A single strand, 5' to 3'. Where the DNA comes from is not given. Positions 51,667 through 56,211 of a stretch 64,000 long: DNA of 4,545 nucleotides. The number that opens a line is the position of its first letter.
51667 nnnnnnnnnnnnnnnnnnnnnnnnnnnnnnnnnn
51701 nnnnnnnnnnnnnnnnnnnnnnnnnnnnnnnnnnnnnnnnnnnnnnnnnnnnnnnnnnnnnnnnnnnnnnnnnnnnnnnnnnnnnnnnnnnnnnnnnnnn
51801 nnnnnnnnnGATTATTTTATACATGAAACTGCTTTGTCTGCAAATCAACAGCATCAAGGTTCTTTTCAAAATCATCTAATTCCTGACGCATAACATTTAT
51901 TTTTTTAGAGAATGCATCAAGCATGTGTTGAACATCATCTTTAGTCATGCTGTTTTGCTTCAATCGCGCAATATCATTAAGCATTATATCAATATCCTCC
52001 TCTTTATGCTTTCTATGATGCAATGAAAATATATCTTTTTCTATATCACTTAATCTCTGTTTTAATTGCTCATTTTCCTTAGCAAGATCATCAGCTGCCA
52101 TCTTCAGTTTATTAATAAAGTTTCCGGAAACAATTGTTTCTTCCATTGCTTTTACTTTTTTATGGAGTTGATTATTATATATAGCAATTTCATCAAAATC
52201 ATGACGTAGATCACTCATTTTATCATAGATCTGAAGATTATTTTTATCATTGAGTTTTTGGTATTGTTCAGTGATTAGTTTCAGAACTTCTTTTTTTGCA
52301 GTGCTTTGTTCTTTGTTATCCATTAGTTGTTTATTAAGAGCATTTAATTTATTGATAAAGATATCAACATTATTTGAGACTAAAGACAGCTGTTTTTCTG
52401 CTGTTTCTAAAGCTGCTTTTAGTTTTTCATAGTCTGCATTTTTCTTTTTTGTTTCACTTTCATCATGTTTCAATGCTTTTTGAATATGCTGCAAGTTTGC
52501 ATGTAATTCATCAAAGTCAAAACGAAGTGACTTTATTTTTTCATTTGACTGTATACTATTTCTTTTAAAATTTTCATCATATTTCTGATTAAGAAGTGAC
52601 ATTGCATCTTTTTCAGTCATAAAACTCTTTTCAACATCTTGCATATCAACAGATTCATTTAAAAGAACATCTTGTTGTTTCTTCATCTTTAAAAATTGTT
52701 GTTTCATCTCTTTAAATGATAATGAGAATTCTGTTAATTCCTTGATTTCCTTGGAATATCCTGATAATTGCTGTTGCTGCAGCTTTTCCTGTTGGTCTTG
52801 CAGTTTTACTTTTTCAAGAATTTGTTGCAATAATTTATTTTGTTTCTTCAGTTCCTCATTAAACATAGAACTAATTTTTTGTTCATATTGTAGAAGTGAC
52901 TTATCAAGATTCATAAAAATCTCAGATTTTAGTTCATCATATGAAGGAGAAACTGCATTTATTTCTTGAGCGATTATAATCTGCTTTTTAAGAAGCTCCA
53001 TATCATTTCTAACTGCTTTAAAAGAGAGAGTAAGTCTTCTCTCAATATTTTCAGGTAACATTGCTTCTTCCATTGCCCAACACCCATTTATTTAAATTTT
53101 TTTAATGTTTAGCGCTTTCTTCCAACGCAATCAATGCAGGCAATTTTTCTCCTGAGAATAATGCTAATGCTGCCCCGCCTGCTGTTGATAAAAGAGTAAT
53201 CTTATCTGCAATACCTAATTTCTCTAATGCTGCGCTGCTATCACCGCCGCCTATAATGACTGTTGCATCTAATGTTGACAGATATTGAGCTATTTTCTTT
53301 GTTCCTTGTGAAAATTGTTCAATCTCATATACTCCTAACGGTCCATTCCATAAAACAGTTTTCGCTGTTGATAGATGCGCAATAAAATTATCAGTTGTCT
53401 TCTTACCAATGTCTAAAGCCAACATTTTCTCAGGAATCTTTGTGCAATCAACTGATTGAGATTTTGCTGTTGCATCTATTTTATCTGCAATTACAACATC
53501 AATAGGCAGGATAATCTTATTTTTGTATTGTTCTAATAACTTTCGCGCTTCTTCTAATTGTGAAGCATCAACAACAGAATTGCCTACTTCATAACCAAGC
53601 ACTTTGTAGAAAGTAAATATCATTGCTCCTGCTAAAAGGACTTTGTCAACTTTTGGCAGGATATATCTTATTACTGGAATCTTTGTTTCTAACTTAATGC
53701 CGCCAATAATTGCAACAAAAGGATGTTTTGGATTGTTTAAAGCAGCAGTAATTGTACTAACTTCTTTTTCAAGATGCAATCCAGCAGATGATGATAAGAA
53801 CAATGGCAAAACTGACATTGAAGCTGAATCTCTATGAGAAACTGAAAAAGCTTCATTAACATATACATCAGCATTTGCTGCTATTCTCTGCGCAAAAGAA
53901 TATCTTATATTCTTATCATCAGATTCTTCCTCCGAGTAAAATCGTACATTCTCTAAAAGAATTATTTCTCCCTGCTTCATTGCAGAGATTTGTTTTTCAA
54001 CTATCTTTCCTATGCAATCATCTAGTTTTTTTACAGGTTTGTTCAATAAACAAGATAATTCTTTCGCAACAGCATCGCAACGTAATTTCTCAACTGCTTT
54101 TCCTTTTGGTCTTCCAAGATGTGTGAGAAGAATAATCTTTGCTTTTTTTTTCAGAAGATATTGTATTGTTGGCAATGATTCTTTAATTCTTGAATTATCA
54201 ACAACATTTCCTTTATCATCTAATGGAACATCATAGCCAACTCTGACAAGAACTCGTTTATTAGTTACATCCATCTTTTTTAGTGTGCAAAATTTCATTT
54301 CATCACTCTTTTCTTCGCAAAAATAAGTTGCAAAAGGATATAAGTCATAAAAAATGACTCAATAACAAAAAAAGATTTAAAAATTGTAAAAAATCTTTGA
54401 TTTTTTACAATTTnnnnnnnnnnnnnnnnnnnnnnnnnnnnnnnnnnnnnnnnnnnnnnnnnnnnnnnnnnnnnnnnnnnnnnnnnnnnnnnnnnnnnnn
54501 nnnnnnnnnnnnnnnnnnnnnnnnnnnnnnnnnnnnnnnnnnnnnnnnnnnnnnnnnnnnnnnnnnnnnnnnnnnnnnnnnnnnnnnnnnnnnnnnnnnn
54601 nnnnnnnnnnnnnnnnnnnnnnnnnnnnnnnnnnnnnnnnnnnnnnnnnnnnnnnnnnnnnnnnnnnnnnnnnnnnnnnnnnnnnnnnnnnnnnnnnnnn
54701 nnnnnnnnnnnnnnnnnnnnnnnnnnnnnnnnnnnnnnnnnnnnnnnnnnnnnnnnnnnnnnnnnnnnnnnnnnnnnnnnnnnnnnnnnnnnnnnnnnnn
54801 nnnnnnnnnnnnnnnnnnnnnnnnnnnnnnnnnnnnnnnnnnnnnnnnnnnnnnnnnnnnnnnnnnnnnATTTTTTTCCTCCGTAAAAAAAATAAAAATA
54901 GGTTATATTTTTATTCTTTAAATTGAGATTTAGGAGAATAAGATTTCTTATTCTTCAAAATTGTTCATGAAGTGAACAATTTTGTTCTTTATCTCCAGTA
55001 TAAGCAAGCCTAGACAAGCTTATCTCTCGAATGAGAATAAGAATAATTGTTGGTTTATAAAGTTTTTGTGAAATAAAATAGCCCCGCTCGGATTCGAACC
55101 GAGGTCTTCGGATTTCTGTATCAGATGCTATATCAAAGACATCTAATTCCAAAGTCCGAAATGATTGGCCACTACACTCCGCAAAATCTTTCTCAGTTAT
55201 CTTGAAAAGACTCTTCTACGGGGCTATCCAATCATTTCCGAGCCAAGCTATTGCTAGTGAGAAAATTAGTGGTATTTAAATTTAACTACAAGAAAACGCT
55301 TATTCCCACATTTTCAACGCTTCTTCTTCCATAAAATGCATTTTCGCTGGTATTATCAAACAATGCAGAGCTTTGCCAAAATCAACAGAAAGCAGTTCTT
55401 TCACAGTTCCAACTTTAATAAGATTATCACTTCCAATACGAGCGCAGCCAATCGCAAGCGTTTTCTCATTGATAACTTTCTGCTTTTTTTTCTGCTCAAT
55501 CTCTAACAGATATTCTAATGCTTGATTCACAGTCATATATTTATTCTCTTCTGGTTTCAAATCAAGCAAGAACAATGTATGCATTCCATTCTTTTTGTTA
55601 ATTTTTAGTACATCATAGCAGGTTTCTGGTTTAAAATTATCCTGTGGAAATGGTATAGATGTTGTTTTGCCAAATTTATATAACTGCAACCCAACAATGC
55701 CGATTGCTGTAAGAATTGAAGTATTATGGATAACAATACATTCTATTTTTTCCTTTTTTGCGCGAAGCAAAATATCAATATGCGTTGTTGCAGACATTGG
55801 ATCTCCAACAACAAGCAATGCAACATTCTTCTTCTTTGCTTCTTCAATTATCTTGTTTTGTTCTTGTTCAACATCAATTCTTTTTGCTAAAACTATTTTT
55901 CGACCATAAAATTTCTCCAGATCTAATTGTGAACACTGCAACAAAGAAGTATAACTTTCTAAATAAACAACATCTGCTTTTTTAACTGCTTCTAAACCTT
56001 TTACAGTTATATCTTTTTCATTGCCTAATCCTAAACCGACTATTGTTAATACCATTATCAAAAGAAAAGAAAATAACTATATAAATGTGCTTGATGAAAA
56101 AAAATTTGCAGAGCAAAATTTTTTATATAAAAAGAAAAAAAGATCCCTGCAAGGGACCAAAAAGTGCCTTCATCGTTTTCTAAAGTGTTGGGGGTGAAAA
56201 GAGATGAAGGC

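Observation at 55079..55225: tRNA-Gln(UUG) with an apparent second, non-canonical intron near the D-arm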

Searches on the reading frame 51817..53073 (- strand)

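Call 10: search_protein_families(library=ncbifam, proteins=[window:51817-53073:-])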
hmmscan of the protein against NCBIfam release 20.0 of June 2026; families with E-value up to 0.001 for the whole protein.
window:51817-53073:- (418 aa): 1 family
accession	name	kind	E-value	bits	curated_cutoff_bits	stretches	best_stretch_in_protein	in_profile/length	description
TIGR02168.1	SMC_prok_B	equivalog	5.2e-08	31.1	567.35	2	168-412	669-925/1181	chromosome segregation protein SMC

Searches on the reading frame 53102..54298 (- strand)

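Call 10: search_protein_families(library=ncbifam, proteins=[window:53102-54298:-])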
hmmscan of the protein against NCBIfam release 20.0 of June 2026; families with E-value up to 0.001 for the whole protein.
window:53102-54298:- (398 aa): 1 family
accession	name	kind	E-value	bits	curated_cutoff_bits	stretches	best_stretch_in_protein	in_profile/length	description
NF010569.0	PRK13962.1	equivalog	2.2e-138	462.3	883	1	2-396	2-395/645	bifunctional phosphoglycerate kinase/triosephosphate isomerase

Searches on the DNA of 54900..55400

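Call 5: search_rna_families(source=window, start=54900, end=55400, threshold=evalue, max_evalue=10, show_alignments=5)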
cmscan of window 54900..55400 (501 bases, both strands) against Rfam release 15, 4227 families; matches with E-value up to 10: 8.
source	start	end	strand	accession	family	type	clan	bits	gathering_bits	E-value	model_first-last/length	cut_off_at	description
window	55085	55181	-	RF00005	tRNA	Gene; tRNA;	CL00001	27.1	29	0.0016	6-65/71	no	tRNA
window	54933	54996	-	RF01647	ceN61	Gene; snRNA; snoRNA; CD-box;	-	19.1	60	0.16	1-72/72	no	Caenorhabditis snoRNA ceN61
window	54925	54995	+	RF00896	mir-787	Gene; miRNA;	-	17.7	57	1.1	1-72/72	no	mir-787 microRNA precursor family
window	54911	54985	+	RF04180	BTnc231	Gene; sRNA;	-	16.9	80.4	0.54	1-154/154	no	Bacteroides sRNA BTnc231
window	54984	55078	+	RF00199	SL2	Gene;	CL00020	16.5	41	7.6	1-110/110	no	SL2 RNA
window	55022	55105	+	RF00132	snoR24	Gene; snRNA; snoRNA; CD-box;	-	15.1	38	9.6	1-92/92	no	Small nucleolar RNA R24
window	54955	55035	-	RF02638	EF0605_EF0606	Gene; sRNA;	-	13.2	219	6.6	1-179/179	no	Enterococcus sRNA EF0605_EF0606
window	55281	55389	-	RF02160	PART1_2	Gene; lncRNA;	-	8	55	8.2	139-249/249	no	Prostate androgen-regulated transcript 1 conserved region 2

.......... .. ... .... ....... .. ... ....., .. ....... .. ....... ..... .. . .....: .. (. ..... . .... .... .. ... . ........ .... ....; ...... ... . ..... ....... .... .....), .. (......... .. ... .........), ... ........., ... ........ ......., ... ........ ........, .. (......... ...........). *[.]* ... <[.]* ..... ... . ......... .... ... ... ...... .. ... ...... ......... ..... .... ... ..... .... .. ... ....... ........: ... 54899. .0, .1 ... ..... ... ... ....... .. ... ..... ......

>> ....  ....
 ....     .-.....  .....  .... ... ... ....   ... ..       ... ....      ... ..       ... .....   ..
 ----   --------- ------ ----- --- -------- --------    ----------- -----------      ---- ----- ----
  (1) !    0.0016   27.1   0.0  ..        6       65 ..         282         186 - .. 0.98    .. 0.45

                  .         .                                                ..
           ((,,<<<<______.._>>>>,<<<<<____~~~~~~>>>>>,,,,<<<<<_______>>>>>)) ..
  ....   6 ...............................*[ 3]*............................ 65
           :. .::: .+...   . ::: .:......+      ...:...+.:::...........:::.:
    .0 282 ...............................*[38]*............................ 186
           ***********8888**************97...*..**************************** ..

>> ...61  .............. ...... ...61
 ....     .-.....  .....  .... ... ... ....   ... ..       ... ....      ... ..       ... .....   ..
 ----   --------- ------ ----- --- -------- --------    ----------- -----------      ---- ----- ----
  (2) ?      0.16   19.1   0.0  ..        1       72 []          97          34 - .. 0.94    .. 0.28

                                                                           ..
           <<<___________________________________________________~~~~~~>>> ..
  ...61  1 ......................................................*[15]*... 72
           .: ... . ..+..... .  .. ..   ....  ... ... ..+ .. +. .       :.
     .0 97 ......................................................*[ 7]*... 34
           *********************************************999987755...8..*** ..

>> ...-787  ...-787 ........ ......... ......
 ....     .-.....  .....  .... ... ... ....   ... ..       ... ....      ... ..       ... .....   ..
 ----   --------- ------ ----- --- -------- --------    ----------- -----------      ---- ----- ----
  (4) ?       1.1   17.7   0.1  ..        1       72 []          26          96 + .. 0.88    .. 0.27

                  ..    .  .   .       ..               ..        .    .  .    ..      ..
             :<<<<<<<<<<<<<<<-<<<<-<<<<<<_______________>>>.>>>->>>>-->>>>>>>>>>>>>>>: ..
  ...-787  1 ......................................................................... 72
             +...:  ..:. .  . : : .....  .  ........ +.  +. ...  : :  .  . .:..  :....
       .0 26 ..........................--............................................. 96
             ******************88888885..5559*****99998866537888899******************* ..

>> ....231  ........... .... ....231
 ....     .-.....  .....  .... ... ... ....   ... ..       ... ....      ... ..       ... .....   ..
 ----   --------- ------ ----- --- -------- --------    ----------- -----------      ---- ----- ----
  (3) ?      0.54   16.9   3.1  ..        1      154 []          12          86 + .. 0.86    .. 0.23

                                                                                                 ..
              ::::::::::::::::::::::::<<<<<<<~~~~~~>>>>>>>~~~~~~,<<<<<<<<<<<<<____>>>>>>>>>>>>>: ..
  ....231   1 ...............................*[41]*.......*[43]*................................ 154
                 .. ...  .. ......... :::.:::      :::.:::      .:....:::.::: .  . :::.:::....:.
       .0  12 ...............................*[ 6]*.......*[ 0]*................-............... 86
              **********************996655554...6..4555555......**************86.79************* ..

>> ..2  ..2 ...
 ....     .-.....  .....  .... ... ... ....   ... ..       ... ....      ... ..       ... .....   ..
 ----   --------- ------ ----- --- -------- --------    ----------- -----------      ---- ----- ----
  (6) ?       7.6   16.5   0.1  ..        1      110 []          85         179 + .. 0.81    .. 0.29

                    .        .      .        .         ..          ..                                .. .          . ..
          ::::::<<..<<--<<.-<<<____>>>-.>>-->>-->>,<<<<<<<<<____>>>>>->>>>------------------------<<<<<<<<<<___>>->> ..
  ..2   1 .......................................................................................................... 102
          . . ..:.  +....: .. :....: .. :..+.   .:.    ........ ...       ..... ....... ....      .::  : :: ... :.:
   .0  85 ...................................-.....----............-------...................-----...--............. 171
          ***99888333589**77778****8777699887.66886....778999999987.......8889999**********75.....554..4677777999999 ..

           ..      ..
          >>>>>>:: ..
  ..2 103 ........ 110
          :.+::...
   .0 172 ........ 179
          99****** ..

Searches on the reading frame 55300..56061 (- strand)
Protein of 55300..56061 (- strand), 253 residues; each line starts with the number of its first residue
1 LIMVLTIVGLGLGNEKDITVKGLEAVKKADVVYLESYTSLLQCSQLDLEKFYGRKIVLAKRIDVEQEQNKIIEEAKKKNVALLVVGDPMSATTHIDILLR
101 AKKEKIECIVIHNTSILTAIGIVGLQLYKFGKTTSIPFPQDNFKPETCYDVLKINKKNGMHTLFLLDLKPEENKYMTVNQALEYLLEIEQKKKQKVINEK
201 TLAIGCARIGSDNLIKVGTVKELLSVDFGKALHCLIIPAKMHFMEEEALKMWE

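Call 10: search_protein_families(library=ncbifam, proteins=[window:55300-56061:-])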
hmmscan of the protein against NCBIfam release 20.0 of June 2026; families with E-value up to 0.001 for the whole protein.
window:55300-56061:- (253 aa): 19 families
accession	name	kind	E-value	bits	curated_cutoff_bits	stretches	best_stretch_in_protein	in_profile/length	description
TIGR00522.1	dph5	equivalog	6.2e-101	337.1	114.3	1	5-250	2-252/258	diphthine synthase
NF004455.0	PRK05787.1-3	equivalog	1.5e-10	41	258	1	4-129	2-125/221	cobalt-precorrin-7 (C(5))-methyltransferase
NF004062.0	PRK05576.1-5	equivalog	1.9e-07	30.7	194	1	3-99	1-105/219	cobalt-factor II C(20)-methyltransferase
NF004060.0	PRK05576.1-3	equivalog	1.1e-06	28.5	189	1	5-120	2-122/202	cobalt-factor II C(20)-methyltransferase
TIGR01467.1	cobI_cbiL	equivalog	1.2e-06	28.2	163.25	0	4-34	2-32/230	precorrin-2 C(20)-methyltransferase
NF004460.0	PRK05787.2-3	equivalog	2.5e-06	27.2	291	1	6-110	3-102/207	cobalt-precorrin-7 (C(5))-methyltransferase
TIGR01469.1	cobA_cysG_Cterm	equivalog_domain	1.8e-05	24.6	185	1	6-108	4-109/238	uroporphyrinogen-III C-methyltransferase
NF052436.1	YabN_Meth_PPase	exception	2.5e-05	23.4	525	1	5-119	1-122/486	bifunctional methyltransferase/pyrophosphohydrolase YabN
NF004063.0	PRK05576.1-6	equivalog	2.6e-05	23.7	235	1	3-120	1-126/235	cobalt-factor II C(20)-methyltransferase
TIGR01466.1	cobJ_cbiH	equivalog_domain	3.4e-05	23.5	246.35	1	5-89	1-81/239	precorrin-3B C(17)-methyltransferase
NF004423.0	PRK05765.1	equivalog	3.5e-05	23.4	332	1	2-104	2-103/247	precorrin-3B C(17)-methyltransferase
NF004058.0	PRK05576.1-1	equivalog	4.6e-05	23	239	1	5-200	4-210/221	cobalt-factor II C(20)-methyltransferase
NF004459.0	PRK05787.2-2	equivalog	4.9e-05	23.1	298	1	3-102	2-93/210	cobalt-precorrin-7 (C(5))-methyltransferase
NF004790.0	PRK06136.1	subfamily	9.7e-05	22.1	198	1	4-89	5-93/250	uroporphyrinogen-III C-methyltransferase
TIGR02467.1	CbiE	equivalog_domain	9.8e-05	21.9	92.9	1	7-92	1-81/204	precorrin-6y C5,15-methyltransferase (decarboxylating) subunit CbiE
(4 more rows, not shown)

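Call 12: find_related_loci(query=window:55300-56061:-, collection=genome_contigs, flank=3000)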
Query window:55300-56061:- (253 aa) in genome_contigs; peptide patterns used: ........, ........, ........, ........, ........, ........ (x = any residue, [..] = any of these).
144 stretches matched a pattern; 52 encode a relative of the query (tblastn E <= 1e-3); 52 distinct loci.
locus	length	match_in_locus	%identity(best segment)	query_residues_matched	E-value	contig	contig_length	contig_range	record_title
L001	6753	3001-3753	86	3-253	3e-147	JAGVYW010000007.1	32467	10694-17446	Candidatus Woesearchaeota archaeon isolate RIFCSPHIGHO2_02_FULL_32_12 rifcsphigho2_02_scaffold_4458, whole genome shotgu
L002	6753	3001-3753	64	2-253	1e-107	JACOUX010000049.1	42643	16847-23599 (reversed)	MAG: Candidatus Woesearchaeota archaeon isolate NC_groundwater_84_Ag_S-0.1um_40_33 S35_SO-1_scaffold_256882, whole genom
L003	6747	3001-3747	65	3-252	5e-107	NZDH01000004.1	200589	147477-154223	MAG: Candidatus Woesearchaeota archaeon isolate ARS106 34052, whole genome shotgun sequence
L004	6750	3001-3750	62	3-253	2e-106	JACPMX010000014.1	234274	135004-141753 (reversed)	MAG: Candidatus Woesearchaeota archaeon isolate NC_groundwater_560_Ag_S-0.1um_42_26 S35_SO-1_scaffold_500290, whole geno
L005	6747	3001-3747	65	3-252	2e-105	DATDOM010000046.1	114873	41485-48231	MAG TPA_asm: Candidatus Nanoarchaeia archaeon isolate SMAG_U7894 k141_1154275, whole genome shotgun sequence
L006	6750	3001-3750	62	3-253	1e-102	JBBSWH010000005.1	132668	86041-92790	MAG: Nanoarchaeota archaeon isolate H52-bin084_1 H52_bin084_1_000000000005, whole genome shotgun sequence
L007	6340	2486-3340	55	4-253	7e-102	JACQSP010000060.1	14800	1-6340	MAG: Candidatus Woesearchaeota archaeon isolate NC_groundwater_1388_Ag_S-0.2um_34_95 S_p2_S4_coassembly_k141_1697607, wh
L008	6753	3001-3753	60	3-252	1e-99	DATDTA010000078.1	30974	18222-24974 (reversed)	MAG TPA_asm: Candidatus Nanoarchaeia archaeon isolate SMAG_U8017 k141_903657, whole genome shotgun sequence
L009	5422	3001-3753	60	3-252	3e-99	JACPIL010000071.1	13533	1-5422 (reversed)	MAG: Candidatus Woesearchaeota archaeon isolate NC_groundwater_439_Ag_B-0.1um_39_9 GD18-4_B1_scaffold_1294203, whole gen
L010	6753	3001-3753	60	3-252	2e-98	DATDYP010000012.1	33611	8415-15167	MAG TPA_asm: Candidatus Nanoarchaeia archaeon isolate SMAG_U8168 k141_1981686, whole genome shotgun sequence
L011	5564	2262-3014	59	1-250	2e-98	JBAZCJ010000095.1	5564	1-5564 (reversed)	MAG: Candidatus Woesearchaeota archaeon isolate SO_2017_GW1_134 NODE_55711_length_5564_cov_1.028508_OW334_2017, whole ge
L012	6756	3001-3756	61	3-253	2e-97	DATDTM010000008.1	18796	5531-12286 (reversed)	MAG TPA_asm: Candidatus Nanoarchaeia archaeon isolate SMAG_U8031 k141_682783, whole genome shotgun sequence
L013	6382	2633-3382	60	3-253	2e-97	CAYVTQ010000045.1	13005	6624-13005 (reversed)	MAG TPA_asm: uncultured Methanosarcinales archaeon isolate binchicken_co227_1181 genome assembly, contig: NODE_8990_leng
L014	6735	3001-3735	58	8-252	1e-96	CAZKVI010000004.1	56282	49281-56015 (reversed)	MAG TPA_asm: uncultured Methanosarcinales archaeon isolate SRP077602_co2_3 genome assembly, contig: NODE_864_length_5628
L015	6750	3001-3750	60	4-252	1e-96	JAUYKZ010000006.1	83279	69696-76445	MAG: archaeon isolate C24_metabat.bin.228 C24_k141_1014608, whole genome shotgun sequence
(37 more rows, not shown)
